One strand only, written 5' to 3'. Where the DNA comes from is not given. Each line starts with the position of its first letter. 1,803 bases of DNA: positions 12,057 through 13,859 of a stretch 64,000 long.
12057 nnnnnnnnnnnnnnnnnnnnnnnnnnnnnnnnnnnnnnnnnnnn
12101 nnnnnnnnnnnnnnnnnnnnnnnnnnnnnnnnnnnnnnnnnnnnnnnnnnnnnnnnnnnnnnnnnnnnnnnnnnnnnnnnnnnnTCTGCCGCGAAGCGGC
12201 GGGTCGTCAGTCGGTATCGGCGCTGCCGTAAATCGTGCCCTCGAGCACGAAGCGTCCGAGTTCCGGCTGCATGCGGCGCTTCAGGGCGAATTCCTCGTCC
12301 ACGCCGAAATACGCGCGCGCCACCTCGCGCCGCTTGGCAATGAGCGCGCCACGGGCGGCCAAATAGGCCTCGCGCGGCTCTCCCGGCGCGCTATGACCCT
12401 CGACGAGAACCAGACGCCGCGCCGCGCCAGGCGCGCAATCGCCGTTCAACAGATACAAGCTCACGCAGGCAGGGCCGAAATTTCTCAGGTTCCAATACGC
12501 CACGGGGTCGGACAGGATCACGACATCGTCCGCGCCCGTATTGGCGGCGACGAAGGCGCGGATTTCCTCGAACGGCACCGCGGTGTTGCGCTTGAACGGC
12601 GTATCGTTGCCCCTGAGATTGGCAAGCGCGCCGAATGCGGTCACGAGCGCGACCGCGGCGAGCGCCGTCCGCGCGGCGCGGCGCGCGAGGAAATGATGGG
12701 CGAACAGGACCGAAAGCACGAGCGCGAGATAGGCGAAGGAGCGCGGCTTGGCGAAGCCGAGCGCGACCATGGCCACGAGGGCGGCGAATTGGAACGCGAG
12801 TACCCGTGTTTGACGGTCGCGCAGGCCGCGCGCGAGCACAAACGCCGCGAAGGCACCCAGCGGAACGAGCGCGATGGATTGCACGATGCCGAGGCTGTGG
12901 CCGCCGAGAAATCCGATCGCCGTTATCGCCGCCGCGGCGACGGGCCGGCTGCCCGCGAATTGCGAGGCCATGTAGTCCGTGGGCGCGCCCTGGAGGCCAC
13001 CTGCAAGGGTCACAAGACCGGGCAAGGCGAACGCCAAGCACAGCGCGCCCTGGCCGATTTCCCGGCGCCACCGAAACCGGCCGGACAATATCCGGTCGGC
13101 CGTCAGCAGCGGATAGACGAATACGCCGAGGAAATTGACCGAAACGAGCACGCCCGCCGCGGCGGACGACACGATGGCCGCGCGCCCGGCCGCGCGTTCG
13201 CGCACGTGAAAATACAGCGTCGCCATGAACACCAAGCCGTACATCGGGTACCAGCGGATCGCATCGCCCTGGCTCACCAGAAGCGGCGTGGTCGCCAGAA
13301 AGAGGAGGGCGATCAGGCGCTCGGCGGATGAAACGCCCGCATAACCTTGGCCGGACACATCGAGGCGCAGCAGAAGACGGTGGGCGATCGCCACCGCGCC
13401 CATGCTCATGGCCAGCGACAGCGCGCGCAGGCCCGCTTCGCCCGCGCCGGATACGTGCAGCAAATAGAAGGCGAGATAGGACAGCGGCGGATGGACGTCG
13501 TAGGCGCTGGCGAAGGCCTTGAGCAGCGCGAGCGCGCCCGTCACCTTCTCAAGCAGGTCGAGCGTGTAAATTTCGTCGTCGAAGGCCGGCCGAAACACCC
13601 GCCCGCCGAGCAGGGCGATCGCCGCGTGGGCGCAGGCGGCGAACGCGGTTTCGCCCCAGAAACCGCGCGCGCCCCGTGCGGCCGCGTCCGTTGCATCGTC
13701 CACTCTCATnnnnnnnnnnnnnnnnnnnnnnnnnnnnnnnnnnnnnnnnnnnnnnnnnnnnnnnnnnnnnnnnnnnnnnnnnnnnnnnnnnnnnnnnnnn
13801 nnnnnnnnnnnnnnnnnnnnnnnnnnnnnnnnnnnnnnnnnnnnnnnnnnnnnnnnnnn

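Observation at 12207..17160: Mycobacterial-type polyprenyl-phospho-arabinose donor pathway in a proteobacterial glycan cluster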

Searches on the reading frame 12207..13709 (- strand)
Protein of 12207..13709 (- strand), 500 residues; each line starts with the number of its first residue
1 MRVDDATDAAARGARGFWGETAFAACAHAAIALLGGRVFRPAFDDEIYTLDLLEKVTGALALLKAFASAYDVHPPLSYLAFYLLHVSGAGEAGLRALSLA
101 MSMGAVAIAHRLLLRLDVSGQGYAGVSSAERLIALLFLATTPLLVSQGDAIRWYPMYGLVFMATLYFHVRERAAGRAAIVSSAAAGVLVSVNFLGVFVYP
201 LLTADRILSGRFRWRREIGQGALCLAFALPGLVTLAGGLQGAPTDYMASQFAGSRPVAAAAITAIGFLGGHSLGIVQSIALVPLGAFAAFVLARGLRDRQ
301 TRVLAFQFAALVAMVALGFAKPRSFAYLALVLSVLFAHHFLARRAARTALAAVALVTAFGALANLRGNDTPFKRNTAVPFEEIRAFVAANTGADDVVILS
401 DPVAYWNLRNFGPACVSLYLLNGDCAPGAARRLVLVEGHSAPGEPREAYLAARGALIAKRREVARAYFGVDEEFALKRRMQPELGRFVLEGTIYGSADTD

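Call 4: search_protein_families(library=pfam, proteins=[window:12207-13709:-], max_evalue=0.01)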
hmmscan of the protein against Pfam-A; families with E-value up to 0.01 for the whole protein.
window:12207-13709:- (500 aa): 0 families

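Call 5: search_protein_families(library=ncbifam, proteins=[window:12207-13709:-], max_evalue=0.01)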
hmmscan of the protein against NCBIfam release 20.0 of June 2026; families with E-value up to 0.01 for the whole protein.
window:12207-13709:- (500 aa): 0 families

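Call 9: search_solved_structures(query=window:12207-13709:-, show_alignments=1, max_evalue=1)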
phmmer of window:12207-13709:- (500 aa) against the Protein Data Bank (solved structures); distinct sequences matched with E-value up to 1: 0.

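Call 15: find_homologous_proteins(query=window:12207-13709:-)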
Query window:12207-13709:- (500 aa): 66 proteins with E <= 0.001 among 8000 candidates.
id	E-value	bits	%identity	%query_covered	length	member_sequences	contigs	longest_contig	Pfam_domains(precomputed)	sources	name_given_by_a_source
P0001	9.3e-292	986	93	100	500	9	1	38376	-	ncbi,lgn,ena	-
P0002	6.3e-230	782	86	86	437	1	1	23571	-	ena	-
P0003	5.2e-176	604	64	95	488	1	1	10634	-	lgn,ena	-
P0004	2.6e-119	418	45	97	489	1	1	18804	-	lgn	-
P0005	6.5e-118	413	47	93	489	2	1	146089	-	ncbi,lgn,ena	-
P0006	1.2e-116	409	45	94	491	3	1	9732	-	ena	-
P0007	7.4e-116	406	45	96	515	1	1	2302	-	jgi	-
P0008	1.1e-114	402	44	94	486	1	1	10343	-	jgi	jgi:hypothetical protein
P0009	2.1e-114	401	46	95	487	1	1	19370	-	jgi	jgi:hypothetical protein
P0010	4.6e-113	397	46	93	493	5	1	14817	-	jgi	jgi:hypothetical protein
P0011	4.9e-113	397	41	100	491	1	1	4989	-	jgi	jgi:hypothetical protein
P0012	5.5e-113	397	44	93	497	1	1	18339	-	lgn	-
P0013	1.8e-112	395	47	93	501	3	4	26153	-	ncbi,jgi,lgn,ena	jgi:hypothetical protein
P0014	7.6e-112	393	47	93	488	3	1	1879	-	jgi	jgi:hypothetical protein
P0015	2.6e-111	391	46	96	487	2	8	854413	-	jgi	jgi:hypothetical protein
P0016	2.8e-111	391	43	96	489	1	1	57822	-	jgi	jgi:hypothetical protein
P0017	4.8e-110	387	44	93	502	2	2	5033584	-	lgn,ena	-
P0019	1.2e-101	359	43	93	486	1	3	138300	-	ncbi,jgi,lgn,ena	jgi:hypothetical protein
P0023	4.5e-60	222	36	93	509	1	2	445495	-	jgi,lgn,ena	-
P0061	1.4e-41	161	33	90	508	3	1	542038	-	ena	-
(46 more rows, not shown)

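Call 18: find_related_loci(query=window:12207-13709:-, collection=genome_contigs, flank=10000)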
Query window:12207-13709:- (500 aa) in genome_contigs; peptide patterns used: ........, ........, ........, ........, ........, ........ (x = any residue, [..] = any of these).
116 stretches matched a pattern; 3 encode a relative of the query (tblastn E <= 1e-3); 3 distinct loci.
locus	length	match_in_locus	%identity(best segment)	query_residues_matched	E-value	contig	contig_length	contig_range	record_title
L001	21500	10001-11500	93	1-500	0e+0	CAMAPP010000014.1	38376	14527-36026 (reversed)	MAG: Rhizobium sp. Q54 isolate AH-24oct19-206 genome assembly, contig: AH-24oct19-C2133, whole genome shotgun sequence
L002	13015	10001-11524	34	4-494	1e-53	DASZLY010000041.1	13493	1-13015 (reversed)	MAG TPA_asm: Stellaceae bacterium isolate SMAG_U5877 k141_1390459, whole genome shotgun sequence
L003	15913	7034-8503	33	19-494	6e-48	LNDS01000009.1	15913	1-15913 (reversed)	MAG: Rhizobiales bacterium Ga0077525 Ga0077525_109.1, whole genome shotgun sequence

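Call 19: find_encoding_contigs(protein=P0017, flank=10000, max_places=2)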
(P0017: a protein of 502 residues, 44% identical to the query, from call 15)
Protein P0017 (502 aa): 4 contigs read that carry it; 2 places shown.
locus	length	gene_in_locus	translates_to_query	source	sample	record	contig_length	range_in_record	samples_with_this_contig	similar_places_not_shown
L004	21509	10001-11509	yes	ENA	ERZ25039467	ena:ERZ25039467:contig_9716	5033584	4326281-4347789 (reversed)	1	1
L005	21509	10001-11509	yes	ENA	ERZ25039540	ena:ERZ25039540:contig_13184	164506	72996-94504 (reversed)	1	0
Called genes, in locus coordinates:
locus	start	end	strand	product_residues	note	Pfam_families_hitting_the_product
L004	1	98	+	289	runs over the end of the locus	PF13191:AAA_16, PF13401:AAA_22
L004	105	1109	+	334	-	-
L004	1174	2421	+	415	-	PF13439:Glyco_transf_4 (weak), PF13579:Glyco_trans_4_4, PF00534:Glycos_transf_1, PF13692:Glyco_trans_1_4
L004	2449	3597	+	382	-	PF00702:Hydrolase (weak), PF13242:Hydrolase_like, PF13419:HAD_2 (weak), PF13580:SIS_2, PF01380:SIS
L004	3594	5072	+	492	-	PF00294:PfkB, PF01467:CTP_transf_like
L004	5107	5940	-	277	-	PF00535:Glycos_transf_2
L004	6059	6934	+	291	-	PF01040:UbiA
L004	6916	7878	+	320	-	PF03706:LPG_synthase_TM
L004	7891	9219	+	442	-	PF01565:FAD_binding_4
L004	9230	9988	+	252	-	PF00106:adh_short, PF13561:adh_short_C2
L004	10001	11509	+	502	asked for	-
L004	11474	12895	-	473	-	-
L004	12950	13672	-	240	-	PF13489:Methyltransf_23, PF08241:Methyltransf_11 (weak), PF08242:Methyltransf_12, PF13649:Methyltransf_25 (weak)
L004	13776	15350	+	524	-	PF01266:DAO (weak), PF05199:GMC_oxred_C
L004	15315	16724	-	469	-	-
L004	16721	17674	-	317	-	PF00248:Aldo_ket_red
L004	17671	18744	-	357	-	PF13524:Glyco_trans_1_2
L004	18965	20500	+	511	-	-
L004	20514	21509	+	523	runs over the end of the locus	PF14296:O-ag_pol_Wzy (faint)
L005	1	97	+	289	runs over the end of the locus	PF13191:AAA_16, PF13401:AAA_22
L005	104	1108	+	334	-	-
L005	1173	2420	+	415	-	PF13439:Glyco_transf_4 (weak), PF13579:Glyco_trans_4_4, PF00534:Glycos_transf_1, PF13692:Glyco_trans_1_4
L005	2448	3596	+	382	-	PF00702:Hydrolase (weak), PF13242:Hydrolase_like, PF13419:HAD_2 (weak), PF13580:SIS_2, PF01380:SIS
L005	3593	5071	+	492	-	PF00294:PfkB, PF01467:CTP_transf_like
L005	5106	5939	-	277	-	PF00535:Glycos_transf_2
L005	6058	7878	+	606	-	PF01040:UbiA, PF03706:LPG_synthase_TM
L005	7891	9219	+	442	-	PF01565:FAD_binding_4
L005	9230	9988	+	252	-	PF00106:adh_short, PF13561:adh_short_C2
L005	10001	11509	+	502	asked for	-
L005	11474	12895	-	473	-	-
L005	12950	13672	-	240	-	PF13489:Methyltransf_23, PF08241:Methyltransf_11 (weak), PF08242:Methyltransf_12, PF13649:Methyltransf_25 (weak)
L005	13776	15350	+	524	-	PF01266:DAO (weak), PF05199:GMC_oxred_C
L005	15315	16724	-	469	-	-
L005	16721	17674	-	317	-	PF00248:Aldo_ket_red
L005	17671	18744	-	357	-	PF13524:Glyco_trans_1_2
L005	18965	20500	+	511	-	-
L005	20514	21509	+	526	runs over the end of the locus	PF14296:O-ag_pol_Wzy (faint)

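Call 20: find_encoding_contigs(protein=P0023, flank=10000, max_places=2)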
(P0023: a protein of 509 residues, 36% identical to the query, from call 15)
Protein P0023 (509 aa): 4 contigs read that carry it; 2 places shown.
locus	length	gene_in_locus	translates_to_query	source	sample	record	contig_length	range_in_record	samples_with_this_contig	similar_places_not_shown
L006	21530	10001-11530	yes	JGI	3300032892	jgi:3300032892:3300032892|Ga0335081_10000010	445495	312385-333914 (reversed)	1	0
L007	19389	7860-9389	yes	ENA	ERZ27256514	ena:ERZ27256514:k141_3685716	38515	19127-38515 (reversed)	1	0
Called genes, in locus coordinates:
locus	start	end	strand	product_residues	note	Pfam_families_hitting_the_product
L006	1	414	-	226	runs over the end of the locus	PF03588:Leu_Phe_trans, PF13480:Acetyltransf_6 (weak)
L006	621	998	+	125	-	PF00072:Response_reg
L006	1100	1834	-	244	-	PF05118:Asp_Arg_Hydrox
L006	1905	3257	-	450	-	PF00289:Biotin_carb_N, PF02222:ATP-grasp, PF02786:CPSase_L_D2, PF07478:Dala_Dala_lig_C, PF02785:Biotin_carb_C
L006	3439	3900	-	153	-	PF00364:Biotin_lipoyl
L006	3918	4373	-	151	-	PF01220:DHquinase_II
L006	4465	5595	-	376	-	PF04107:GCS2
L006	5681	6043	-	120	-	-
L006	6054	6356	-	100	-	PF09907:HigB_toxin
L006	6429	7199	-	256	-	PF13098:Thioredoxin_2 (faint), PF18312:ScsC_N, PF13462:Thioredoxin_4, PF01323:DSBA, PF13743:Thioredoxin_5 (weak)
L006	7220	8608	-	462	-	PF14559:TPR_19 (faint), PF01435:Peptidase_M48, PF13428:TPR_14 (faint), PF07719:TPR_2 (faint), PF13414:TPR_11 (faint), PF13432:TPR_16 (weak), PF23914:TPR_CcmH_CycH (weak), PF13431:TPR_17 (faint)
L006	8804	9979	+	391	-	PF00155:Aminotran_1_2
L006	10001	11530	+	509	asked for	-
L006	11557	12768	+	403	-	PF02417:Chromate_transp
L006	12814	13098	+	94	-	PF04365:BrnT_toxin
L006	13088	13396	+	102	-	PF14384:BrnA_antitoxin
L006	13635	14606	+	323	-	PF13407:Peripla_BP_4 (faint), PF04392:ABC_sub_bind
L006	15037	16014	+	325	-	PF03401:TctC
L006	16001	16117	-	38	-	-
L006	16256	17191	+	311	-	PF00089:Trypsin (weak)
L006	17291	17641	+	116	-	-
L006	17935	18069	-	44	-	-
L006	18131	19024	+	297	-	PF04392:ABC_sub_bind, PF00532:Peripla_BP_1 (weak)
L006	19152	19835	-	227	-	PF02798:GST_N (faint), PF13409:GST_N_2, PF13417:GST_N_3 (weak), PF13410:GST_C_2 (weak)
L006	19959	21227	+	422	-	PF06850:PHB_depo_C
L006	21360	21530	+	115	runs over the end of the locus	PF08803:ydhR (weak)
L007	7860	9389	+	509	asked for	-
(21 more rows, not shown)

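Call 21: find_encoding_contigs(protein=P0061, flank=10000, max_places=2)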
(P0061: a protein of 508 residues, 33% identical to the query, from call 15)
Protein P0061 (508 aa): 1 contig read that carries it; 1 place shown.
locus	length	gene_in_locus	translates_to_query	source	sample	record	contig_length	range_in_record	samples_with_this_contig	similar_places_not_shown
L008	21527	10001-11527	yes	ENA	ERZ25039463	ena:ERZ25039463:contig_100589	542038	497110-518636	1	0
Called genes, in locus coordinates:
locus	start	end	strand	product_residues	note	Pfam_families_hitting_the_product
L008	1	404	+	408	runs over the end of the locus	PF01425:Amidase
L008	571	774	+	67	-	-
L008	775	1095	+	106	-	PF05016:ParE_toxin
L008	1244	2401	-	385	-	PF00465:Fe-ADH, PF25137:ADH_Fe_C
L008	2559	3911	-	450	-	PF00289:Biotin_carb_N, PF02222:ATP-grasp, PF02786:CPSase_L_D2, PF07478:Dala_Dala_lig_C, PF02785:Biotin_carb_C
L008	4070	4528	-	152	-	PF00364:Biotin_lipoyl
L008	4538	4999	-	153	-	PF01220:DHquinase_II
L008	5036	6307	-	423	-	PF04107:GCS2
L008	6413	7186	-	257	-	PF18312:ScsC_N, PF13462:Thioredoxin_4, PF01323:DSBA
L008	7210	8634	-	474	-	PF01435:Peptidase_M48, PF13431:TPR_17 (faint), PF13428:TPR_14 (faint), PF13432:TPR_16 (weak)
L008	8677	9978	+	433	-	PF00155:Aminotran_1_2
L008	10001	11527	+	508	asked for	-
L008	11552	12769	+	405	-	PF02417:Chromate_transp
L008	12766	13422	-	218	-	PF02798:GST_N (weak), PF13409:GST_N_2, PF13417:GST_N_3 (weak), PF13410:GST_C_2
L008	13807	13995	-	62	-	-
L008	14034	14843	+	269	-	PF06850:PHB_depo_C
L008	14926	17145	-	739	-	PF08447:PAS_3, PF00990:GGDEF, PF00563:EAL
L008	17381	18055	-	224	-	PF00027:cNMP_binding, PF13545:HTH_Crp_2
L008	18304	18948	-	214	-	PF00027:cNMP_binding (weak), PF13545:HTH_Crp_2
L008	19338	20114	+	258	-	-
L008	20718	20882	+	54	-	-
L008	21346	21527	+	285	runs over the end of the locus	PF13505:OMP_b-brl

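Call 22: predict_structure(alignment_id=A1)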
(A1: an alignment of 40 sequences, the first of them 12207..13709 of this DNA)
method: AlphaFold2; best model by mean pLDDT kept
length: 500 residues; sequences in the alignment: 40
mean_pLDDT: 90.0   pTM: 0.90
mean pLDDT of the five models: 90.0, 88.8, 87.8, 87.4, 86.6
residues with pLDDT >= 90: 332; 70-90: 141; 50-70: 22; < 50: 5
segments of 3 or more residues with pLDDT < 50: 1-5
pLDDT, mean of each block of 10 residues (from residue 1): 49 81 97 85 90 91 82 84 95 95 98 85 87 97 92 96 96 85 97 94 96 96 97 89 74 79 87 85 94 94 93 86 93 96 89 93 83 87 95 96 93 94 95 93 89 95 95 90 91 85
secondary structure, 60 per line:
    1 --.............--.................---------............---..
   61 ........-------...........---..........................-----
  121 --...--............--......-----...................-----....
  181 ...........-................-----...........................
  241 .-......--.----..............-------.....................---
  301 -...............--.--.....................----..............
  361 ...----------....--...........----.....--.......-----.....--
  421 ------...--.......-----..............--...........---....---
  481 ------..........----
elements in order: H3-15 H18-34 H44-55 H59-68 H76-86 H90-115 H128-139 H142-147 H153-171 H177-191 H193-208 H214-241 H243-248 H256-269 H277-297 H302-316 H322-342 H347-363 H374-377 H380-390 E395-399 H402-408 E414-418 E432-438 H444-457 E460-470 H474-477 E487-496

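Call 45: search_dna_similar(query=window:12207-13709:-, collection=plasmids, mode=protein, max_rows=25, max_evalue=0.001)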
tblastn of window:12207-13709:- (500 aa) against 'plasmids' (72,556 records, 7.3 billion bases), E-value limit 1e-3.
No match.

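Call 58: find_encoding_contigs(protein=P0015, flank=10000, max_places=1)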
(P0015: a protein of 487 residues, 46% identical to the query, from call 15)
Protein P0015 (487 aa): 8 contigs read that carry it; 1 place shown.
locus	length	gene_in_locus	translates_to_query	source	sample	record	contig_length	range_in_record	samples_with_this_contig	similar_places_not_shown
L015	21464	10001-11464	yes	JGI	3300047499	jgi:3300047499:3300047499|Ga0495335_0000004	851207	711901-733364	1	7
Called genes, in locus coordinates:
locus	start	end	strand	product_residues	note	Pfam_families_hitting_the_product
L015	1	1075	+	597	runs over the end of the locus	PF13807:GNVR (weak)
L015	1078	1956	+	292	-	PF10609:ParA (weak), PF01656:CbiA (weak), PF13614:AAA_31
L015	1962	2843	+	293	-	PF13191:AAA_16, PF13401:AAA_22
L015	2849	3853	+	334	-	-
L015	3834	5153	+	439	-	PF13439:Glyco_transf_4, PF13579:Glyco_trans_4_4, PF00534:Glycos_transf_1, PF13692:Glyco_trans_1_4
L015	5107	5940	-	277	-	PF00535:Glycos_transf_2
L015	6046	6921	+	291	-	PF01040:UbiA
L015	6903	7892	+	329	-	PF03706:LPG_synthase_TM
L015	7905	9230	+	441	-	PF01565:FAD_binding_4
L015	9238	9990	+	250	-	PF00106:adh_short, PF08659:KR (weak), PF13561:adh_short_C2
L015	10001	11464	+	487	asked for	-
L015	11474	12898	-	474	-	-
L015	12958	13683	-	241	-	PF13489:Methyltransf_23, PF08241:Methyltransf_11, PF08242:Methyltransf_12, PF13649:Methyltransf_25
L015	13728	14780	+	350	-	PF13524:Glyco_trans_1_2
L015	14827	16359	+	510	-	-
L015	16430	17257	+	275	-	-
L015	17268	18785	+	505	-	-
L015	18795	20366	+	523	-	-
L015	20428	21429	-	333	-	PF05721:PhyH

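Call 59: find_encoding_contigs(protein=P0005, flank=10000, max_places=1)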
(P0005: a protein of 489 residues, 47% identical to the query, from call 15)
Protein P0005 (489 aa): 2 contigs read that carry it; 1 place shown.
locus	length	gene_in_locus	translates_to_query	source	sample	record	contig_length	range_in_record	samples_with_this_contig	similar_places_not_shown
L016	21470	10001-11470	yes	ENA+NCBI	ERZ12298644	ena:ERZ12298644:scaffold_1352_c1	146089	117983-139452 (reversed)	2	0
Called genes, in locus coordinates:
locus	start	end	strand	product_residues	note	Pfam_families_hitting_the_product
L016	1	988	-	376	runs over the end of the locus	PF13462:Thioredoxin_4, PF01323:DSBA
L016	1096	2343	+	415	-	PF13439:Glyco_transf_4, PF13579:Glyco_trans_4_4, PF00534:Glycos_transf_1, PF13692:Glyco_trans_1_4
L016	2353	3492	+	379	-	PF00702:Hydrolase (weak), PF13242:Hydrolase_like, PF13419:HAD_2 (weak), PF13580:SIS_2, PF01380:SIS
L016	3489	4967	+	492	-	PF00294:PfkB, PF01467:CTP_transf_like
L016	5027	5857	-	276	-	PF00535:Glycos_transf_2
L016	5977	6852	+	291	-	PF01040:UbiA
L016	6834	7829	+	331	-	PF03706:LPG_synthase_TM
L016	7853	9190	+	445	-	PF01565:FAD_binding_4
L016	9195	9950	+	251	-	PF00106:adh_short, PF08659:KR (weak), PF13561:adh_short_C2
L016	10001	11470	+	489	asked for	-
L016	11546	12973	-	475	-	-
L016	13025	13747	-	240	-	PF13489:Methyltransf_23, PF08241:Methyltransf_11, PF08242:Methyltransf_12, PF13649:Methyltransf_25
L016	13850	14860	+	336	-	PF13524:Glyco_trans_1_2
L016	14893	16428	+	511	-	-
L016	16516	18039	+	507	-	-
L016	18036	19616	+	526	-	-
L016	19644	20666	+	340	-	-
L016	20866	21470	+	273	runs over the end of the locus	PF05050:Methyltransf_21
